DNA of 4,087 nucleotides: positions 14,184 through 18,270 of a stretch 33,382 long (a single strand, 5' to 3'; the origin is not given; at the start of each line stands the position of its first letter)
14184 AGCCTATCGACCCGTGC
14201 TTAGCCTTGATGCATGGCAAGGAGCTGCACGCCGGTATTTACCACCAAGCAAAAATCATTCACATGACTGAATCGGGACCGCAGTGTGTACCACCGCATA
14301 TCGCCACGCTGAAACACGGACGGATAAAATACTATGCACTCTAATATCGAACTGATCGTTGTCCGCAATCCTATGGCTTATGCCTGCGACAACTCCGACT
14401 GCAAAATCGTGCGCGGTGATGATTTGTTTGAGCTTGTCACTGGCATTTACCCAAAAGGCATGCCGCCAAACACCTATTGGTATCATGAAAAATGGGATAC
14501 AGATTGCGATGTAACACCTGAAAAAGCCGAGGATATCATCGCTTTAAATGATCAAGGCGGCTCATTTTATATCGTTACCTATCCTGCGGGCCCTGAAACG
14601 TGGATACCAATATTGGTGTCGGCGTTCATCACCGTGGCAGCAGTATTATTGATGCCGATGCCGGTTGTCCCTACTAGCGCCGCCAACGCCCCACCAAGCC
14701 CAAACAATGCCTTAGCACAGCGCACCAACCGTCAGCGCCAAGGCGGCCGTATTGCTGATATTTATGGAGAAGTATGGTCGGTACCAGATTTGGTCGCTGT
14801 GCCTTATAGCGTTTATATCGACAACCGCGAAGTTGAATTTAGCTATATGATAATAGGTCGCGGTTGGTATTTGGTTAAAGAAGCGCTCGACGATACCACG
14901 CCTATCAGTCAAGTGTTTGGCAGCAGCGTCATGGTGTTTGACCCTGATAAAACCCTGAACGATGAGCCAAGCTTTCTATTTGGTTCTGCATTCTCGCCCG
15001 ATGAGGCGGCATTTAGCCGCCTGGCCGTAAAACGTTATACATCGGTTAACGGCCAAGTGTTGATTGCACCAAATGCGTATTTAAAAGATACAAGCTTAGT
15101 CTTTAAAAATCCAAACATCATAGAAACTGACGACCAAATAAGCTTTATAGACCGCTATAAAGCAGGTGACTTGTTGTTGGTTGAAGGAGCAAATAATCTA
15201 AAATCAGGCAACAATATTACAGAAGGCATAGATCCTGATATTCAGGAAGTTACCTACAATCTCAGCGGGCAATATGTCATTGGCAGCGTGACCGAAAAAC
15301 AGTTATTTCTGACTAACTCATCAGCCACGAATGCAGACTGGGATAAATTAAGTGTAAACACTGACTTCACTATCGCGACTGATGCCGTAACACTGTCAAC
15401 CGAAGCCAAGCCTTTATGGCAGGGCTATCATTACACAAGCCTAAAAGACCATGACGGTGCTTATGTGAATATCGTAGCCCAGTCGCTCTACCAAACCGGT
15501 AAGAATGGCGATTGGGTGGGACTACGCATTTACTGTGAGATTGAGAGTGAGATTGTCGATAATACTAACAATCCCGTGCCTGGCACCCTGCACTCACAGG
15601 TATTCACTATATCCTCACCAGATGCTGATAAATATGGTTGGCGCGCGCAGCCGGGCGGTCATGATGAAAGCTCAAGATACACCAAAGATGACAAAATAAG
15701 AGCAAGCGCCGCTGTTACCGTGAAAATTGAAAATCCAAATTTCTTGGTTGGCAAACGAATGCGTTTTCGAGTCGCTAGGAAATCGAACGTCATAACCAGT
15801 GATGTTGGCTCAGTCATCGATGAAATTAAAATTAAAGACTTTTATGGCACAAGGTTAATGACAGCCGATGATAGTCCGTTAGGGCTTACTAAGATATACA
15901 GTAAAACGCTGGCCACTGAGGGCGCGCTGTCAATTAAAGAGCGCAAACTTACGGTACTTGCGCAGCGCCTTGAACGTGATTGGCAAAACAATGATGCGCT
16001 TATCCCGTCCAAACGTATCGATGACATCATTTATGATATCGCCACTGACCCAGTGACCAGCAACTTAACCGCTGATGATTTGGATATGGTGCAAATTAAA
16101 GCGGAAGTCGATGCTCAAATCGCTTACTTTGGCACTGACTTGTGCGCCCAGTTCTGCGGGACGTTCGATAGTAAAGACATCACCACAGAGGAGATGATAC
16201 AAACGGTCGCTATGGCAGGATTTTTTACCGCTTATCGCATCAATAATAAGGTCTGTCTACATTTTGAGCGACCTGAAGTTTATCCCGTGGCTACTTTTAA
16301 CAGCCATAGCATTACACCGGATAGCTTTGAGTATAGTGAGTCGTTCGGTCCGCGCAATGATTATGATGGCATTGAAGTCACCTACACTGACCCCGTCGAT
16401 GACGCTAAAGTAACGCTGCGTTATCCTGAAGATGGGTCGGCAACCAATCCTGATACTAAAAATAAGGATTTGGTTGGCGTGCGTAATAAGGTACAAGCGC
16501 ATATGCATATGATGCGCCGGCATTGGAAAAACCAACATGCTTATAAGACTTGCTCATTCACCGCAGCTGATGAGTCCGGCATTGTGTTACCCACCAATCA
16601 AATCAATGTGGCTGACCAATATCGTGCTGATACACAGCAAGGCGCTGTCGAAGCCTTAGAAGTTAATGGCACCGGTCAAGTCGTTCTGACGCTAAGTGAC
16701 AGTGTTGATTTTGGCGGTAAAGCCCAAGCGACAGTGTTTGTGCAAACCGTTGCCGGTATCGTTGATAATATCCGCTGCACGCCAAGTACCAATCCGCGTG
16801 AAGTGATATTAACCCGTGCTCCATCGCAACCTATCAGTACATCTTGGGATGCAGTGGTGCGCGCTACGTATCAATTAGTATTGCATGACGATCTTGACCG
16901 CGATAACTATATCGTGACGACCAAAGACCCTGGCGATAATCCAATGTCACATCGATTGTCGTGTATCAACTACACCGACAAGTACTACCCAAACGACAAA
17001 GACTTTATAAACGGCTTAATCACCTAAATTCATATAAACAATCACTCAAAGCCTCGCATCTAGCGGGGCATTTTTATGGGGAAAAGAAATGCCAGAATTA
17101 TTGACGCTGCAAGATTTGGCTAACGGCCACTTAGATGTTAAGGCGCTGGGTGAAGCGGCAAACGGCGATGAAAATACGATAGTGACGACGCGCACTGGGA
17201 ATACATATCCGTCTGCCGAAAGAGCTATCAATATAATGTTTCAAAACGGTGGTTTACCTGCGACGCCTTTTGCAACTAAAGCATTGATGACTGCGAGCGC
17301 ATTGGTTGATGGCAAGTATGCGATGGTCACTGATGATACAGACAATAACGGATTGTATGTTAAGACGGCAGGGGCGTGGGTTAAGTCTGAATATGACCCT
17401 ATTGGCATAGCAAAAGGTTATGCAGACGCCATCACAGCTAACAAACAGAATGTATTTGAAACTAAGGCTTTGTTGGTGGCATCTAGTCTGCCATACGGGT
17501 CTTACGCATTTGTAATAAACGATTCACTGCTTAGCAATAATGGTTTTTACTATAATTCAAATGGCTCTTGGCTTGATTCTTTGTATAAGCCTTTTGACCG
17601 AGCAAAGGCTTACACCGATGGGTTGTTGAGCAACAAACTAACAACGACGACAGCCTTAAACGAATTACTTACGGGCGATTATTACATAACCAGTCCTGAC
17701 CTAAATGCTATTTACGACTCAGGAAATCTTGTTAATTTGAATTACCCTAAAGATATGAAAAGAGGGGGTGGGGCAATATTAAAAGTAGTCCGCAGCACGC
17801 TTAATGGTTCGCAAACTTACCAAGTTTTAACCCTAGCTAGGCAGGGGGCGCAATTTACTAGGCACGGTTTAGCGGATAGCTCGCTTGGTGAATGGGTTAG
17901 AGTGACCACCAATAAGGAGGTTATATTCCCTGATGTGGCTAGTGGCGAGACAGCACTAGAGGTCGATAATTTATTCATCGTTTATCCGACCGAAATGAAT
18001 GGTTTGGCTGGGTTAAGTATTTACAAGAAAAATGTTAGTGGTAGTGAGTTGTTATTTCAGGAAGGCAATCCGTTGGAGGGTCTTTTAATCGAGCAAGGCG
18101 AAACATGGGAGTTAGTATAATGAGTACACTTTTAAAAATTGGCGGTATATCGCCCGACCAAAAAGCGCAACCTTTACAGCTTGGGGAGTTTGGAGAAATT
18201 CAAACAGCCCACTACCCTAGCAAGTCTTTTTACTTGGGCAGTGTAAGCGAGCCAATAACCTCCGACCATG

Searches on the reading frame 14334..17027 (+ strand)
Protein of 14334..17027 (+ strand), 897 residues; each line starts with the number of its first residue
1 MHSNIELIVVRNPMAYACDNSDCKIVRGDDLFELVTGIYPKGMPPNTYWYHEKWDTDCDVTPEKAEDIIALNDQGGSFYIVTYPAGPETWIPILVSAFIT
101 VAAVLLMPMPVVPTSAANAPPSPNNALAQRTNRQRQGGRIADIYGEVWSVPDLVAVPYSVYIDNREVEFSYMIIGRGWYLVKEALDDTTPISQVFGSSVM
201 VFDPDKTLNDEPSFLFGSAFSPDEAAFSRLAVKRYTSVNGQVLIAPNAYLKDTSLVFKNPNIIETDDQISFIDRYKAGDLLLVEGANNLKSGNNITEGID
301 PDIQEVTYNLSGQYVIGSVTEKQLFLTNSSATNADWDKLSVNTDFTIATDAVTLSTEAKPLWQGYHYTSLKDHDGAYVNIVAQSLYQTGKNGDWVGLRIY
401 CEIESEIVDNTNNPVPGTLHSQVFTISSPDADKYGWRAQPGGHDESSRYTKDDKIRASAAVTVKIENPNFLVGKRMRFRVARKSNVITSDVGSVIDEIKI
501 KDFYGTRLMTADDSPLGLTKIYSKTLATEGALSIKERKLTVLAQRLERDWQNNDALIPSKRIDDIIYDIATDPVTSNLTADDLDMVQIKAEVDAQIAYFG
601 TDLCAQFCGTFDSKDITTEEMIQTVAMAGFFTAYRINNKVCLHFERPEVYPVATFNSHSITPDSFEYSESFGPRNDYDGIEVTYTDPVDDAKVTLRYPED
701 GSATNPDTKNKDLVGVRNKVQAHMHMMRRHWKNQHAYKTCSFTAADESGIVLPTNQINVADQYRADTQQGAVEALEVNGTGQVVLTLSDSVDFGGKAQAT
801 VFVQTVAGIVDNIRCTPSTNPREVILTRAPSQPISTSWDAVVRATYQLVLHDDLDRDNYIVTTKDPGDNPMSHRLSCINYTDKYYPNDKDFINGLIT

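Call 29: search_protein_families(library=pfam, proteins=[window:14334-17027:+], max_evalue=0.001)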
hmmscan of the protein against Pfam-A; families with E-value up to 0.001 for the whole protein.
window:14334-17027:+ (897 aa): 0 families

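Call 32: search_protein_families(library=phrogs, proteins=[window:14334-17027:+], max_evalue=0.001)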
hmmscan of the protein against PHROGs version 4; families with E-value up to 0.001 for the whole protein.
window:14334-17027:+ (897 aa): 5 families
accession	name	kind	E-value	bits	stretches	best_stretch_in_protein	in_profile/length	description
phrog_469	-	tail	5.6e-137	459.2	1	21-894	17-901/903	tail protein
phrog_24367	-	unknown function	2.5e-62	211.8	1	43-415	34-405/408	-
phrog_22849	-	tail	5.4e-11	43.2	1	808-893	4-88/390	tail fiber protein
phrog_31307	-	tail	4.2e-10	40.4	1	30-248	23-237/276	tail protein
phrog_23466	-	unknown function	9.5e-08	32.3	1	610-796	74-256/358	-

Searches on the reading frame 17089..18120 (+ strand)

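Call 29: search_protein_families(library=pfam, proteins=[window:17089-18120:+], max_evalue=0.001)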
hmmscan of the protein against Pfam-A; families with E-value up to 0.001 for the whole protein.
window:17089-18120:+ (343 aa): 0 families

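Call 32: search_protein_families(library=phrogs, proteins=[window:17089-18120:+], max_evalue=0.001)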
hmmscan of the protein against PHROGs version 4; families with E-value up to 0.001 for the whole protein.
window:17089-18120:+ (343 aa): 1 family
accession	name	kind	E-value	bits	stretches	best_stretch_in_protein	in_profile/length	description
phrog_37952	-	unknown function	4.3e-09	36.3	1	7-119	14-138/706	-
